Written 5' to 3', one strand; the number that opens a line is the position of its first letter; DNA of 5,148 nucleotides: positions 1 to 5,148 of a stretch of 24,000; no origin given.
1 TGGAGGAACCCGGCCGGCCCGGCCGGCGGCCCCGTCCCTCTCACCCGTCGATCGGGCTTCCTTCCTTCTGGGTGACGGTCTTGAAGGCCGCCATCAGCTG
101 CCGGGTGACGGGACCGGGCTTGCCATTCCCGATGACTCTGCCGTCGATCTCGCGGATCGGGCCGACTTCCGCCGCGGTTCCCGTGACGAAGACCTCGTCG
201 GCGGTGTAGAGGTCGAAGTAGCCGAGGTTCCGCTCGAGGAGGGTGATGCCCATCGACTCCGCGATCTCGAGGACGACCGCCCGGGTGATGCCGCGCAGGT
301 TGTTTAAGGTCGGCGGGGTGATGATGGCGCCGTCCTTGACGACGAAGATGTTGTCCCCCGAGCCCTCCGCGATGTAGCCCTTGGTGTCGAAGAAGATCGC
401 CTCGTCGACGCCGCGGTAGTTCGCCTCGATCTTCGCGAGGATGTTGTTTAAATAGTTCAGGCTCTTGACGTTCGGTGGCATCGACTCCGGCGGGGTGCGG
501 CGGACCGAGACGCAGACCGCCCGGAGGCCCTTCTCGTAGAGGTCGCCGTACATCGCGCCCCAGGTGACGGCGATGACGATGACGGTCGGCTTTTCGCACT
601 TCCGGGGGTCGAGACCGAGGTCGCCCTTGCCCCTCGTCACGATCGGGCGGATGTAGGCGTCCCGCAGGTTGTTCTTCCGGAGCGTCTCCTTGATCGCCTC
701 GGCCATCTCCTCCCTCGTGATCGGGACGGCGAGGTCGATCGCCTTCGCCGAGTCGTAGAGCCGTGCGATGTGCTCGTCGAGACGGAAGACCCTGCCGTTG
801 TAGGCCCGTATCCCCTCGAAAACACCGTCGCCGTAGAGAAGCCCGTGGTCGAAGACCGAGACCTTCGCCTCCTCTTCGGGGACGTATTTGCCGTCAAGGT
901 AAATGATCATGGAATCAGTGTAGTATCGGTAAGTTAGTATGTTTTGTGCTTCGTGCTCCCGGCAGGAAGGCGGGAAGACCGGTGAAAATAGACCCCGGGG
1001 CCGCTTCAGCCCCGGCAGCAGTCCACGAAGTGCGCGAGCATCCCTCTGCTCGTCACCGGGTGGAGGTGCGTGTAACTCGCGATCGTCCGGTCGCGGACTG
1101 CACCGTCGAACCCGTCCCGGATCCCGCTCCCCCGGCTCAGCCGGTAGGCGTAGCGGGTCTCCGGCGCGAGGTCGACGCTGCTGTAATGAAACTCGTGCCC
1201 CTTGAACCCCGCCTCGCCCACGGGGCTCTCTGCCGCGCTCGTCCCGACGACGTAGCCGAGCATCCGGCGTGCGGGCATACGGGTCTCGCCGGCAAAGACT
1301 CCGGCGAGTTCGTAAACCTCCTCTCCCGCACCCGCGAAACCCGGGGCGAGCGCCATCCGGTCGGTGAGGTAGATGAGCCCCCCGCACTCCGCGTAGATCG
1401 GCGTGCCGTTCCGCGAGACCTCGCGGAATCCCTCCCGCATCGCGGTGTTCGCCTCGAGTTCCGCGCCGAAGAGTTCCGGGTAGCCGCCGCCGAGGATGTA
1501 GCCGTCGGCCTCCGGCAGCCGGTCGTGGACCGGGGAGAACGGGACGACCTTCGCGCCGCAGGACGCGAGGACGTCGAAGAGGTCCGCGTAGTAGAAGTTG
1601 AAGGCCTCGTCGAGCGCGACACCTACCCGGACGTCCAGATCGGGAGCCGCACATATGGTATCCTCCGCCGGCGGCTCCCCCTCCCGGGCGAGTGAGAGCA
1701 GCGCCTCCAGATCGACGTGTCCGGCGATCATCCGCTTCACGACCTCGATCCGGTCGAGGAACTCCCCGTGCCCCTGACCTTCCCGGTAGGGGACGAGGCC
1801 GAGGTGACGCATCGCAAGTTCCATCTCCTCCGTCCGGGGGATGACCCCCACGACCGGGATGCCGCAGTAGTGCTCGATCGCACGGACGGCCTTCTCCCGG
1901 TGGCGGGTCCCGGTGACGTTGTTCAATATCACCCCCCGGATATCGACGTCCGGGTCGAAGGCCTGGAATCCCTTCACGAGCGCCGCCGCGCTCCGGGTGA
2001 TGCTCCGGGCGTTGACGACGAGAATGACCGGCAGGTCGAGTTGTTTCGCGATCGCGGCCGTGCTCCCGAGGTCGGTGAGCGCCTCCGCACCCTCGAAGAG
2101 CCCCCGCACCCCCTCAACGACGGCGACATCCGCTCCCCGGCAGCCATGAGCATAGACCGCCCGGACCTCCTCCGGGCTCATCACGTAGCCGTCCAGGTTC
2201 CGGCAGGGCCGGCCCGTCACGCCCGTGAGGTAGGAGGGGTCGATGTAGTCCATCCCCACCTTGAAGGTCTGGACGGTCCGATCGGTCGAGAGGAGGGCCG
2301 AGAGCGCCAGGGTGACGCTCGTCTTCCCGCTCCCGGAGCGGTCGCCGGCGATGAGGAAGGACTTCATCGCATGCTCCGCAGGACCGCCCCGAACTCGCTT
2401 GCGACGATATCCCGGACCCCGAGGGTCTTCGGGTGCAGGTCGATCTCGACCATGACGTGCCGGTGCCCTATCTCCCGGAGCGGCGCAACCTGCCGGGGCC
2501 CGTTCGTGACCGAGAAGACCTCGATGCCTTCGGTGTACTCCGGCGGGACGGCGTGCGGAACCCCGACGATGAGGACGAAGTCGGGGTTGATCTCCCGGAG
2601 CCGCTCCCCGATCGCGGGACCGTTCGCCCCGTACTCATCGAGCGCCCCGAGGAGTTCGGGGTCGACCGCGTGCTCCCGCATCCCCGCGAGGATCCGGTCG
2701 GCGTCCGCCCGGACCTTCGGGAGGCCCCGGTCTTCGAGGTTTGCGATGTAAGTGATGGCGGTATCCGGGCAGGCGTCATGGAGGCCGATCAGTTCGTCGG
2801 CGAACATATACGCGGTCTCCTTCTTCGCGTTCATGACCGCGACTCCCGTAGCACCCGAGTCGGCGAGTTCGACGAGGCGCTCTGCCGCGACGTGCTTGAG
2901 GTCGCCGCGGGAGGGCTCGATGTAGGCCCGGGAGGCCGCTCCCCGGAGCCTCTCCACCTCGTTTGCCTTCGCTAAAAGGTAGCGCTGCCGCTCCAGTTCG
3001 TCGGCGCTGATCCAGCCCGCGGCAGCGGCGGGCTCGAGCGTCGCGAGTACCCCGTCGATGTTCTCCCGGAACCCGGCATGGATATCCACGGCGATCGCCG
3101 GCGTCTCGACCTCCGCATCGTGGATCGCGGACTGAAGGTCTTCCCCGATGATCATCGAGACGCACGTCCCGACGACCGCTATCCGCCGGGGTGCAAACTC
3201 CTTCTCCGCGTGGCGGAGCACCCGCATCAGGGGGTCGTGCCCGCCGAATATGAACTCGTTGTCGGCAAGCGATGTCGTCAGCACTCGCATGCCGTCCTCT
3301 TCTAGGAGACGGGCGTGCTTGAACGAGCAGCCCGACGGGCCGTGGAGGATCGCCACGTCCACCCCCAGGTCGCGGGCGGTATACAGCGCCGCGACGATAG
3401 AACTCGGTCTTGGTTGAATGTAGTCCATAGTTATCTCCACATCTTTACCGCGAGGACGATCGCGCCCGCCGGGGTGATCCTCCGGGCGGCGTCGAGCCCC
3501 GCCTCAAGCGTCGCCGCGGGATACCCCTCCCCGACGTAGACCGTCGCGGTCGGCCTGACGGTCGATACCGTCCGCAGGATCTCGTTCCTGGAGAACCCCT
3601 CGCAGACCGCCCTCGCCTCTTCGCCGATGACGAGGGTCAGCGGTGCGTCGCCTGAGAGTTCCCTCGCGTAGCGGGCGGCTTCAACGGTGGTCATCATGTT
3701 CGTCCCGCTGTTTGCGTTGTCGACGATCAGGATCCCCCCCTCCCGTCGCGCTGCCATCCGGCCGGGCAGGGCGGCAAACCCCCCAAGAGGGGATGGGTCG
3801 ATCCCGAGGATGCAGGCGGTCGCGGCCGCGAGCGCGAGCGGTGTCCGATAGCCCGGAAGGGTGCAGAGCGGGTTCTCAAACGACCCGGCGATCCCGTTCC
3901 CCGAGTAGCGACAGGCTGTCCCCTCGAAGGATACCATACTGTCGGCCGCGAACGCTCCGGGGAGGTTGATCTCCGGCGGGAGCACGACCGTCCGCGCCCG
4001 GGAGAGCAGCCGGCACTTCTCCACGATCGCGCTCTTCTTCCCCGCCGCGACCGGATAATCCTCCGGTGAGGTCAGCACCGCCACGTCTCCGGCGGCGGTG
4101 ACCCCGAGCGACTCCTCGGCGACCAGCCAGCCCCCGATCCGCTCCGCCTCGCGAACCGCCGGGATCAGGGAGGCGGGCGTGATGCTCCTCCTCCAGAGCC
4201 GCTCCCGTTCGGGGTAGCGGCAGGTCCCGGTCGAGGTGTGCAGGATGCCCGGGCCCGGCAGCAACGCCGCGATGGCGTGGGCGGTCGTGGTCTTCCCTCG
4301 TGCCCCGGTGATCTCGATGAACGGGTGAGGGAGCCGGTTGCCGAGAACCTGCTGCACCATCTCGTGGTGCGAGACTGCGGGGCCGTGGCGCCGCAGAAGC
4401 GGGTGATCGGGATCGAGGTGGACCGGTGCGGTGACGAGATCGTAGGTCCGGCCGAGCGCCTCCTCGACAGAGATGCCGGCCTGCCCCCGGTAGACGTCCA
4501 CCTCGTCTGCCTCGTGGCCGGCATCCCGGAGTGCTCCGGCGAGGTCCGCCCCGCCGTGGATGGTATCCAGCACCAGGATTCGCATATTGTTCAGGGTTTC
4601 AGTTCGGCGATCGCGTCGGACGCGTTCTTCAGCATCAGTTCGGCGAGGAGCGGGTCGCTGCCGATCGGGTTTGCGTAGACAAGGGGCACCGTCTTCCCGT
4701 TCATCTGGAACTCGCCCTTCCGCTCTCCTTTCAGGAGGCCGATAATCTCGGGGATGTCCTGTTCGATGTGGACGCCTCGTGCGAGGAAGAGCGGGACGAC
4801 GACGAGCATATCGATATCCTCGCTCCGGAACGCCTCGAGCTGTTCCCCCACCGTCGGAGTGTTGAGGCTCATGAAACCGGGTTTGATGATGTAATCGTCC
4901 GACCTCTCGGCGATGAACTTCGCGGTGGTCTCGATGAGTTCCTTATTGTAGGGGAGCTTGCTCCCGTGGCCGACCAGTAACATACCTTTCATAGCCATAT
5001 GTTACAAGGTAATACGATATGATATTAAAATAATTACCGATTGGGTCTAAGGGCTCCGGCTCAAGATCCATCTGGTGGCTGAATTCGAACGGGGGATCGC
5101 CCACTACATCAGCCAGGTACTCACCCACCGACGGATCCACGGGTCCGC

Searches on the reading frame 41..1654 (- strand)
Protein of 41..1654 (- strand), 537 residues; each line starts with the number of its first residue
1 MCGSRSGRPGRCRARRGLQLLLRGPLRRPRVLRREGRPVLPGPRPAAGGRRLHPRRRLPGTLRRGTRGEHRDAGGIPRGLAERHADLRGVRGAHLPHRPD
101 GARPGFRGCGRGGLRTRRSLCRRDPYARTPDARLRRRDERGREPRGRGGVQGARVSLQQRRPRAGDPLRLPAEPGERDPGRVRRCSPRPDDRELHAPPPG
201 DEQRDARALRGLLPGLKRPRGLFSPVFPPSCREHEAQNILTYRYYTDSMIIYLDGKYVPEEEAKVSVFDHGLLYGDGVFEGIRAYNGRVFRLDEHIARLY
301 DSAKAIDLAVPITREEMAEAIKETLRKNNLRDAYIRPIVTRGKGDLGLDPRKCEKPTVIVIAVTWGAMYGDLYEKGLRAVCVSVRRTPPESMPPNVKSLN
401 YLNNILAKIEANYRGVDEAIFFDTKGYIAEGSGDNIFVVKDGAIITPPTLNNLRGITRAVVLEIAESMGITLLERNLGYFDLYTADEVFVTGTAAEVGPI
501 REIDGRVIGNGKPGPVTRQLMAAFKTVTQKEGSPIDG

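Call 9: search_protein_families(library=pfam, proteins=[window:41-1654:-], max_evalue=0.001)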
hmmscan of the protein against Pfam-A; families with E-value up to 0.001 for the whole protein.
window:41-1654:- (537 aa): 1 family
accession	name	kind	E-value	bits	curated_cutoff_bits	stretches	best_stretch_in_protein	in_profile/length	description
PF01063.24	Aminotran_4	-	9.5e-63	212.5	28.5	1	277-503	1-223/223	Amino-transferase class IV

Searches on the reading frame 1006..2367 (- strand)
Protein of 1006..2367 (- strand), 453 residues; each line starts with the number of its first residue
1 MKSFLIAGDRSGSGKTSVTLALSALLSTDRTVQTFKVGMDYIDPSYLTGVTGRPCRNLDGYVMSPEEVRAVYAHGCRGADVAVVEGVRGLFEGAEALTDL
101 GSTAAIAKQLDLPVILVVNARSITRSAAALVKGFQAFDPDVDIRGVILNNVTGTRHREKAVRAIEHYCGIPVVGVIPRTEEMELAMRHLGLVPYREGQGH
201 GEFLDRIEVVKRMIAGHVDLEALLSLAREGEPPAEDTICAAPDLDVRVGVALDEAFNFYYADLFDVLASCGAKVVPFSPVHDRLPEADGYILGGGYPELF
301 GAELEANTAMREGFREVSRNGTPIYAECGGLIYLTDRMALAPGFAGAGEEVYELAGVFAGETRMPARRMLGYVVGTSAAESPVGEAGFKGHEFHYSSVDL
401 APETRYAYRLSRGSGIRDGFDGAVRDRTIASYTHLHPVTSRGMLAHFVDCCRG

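Call 9: search_protein_families(library=pfam, proteins=[window:1006-2367:-], max_evalue=0.001)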
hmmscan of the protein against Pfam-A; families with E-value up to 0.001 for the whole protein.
window:1006-2367:- (453 aa): 3 families
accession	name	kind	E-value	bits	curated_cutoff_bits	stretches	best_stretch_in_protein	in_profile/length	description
PF07685.20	GATase_3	-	2.9e-37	128.6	27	1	247-436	1-190/196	CobB/CobQ-like glutamine amidotransferase domain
PF13500.12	AAA_26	-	1.8e-16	61.1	27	1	79-182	99-194/198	AAA domain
PF01656.29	CbiA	-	2.5e-16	60.2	25.4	1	5-189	2-123/125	CobQ/CobB/MinD/ParA nucleotide binding domain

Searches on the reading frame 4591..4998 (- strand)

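Call 9: search_protein_families(library=pfam, proteins=[window:4591-4998:-], max_evalue=0.001)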
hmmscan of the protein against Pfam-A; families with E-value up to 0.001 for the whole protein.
window:4591-4998:- (135 aa): 2 families
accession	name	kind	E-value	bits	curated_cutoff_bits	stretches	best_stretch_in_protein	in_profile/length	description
PF01903.22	CbiX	-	5.9e-24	84.8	22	1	11-122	1-104/106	CbiX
PF06180.16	CbiK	-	9.3e-05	22.3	26.2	1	6-130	144-261/262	Cobalt chelatase (CbiK)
